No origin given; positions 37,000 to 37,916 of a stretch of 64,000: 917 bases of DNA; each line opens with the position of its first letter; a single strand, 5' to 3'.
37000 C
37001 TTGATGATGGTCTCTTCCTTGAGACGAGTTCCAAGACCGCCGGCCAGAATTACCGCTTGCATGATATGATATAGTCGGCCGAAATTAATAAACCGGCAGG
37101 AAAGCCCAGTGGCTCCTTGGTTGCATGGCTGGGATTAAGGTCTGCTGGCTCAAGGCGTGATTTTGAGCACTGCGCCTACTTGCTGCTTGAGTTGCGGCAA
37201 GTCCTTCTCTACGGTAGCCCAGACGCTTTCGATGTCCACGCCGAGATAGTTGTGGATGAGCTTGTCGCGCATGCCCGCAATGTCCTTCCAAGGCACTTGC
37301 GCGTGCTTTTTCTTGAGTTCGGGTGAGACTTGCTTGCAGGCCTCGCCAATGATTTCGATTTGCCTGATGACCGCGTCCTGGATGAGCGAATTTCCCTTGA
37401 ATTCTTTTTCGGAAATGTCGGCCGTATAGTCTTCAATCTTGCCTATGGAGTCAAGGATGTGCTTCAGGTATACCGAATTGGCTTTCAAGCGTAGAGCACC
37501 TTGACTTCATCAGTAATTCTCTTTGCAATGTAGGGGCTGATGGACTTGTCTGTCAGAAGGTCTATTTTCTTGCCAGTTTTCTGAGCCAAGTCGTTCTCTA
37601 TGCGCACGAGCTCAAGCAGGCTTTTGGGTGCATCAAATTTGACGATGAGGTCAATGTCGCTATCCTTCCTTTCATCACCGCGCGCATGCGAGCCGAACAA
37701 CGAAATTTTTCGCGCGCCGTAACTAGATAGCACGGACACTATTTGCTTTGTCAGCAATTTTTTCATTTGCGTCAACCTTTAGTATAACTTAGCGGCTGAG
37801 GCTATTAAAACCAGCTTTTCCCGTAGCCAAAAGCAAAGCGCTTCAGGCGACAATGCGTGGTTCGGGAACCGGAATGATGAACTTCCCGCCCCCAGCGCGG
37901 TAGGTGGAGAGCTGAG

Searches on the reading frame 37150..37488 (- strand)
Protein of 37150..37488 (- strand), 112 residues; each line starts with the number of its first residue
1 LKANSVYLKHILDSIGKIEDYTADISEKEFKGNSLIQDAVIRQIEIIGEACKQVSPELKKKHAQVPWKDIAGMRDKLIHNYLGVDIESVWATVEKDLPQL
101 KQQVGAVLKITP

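Call 83: search_protein_families(library=pfam, proteins=[window:37150-37488:-], max_evalue=1)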
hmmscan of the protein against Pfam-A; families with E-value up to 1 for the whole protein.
window:37150-37488:- (112 aa): 1 family
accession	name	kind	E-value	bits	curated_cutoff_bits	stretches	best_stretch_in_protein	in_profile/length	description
PF01934.22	HepT-like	-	5.7e-30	103.9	23.5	1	11-105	1-118/120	Ribonuclease HepT-like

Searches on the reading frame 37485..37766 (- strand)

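Call 83: search_protein_families(library=pfam, proteins=[window:37485-37766:-], max_evalue=1)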
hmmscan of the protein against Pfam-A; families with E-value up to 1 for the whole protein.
window:37485-37766:- (93 aa): 4 families
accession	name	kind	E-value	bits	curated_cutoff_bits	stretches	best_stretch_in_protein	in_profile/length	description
PF18765.7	Polbeta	-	1.1e-15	57.9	26.9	1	7-92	1-88/93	Polymerase beta, Nucleotidyltransferase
PF01909.29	NTP_transf_2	-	7.2e-15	55.6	21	1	13-89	8-91/93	Nucleotidyltransferase domain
PF22600.2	MTPAP-like_central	-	0.00024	21.6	27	1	3-59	23-71/139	Poly(A) RNA polymerase, mitochondrial-like, central palm domain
PF10620.15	MdcG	-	0.014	15.8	26.5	1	33-70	49-85/121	Phosphoribosyl-dephospho-CoA transferase MdcG C-terminal domain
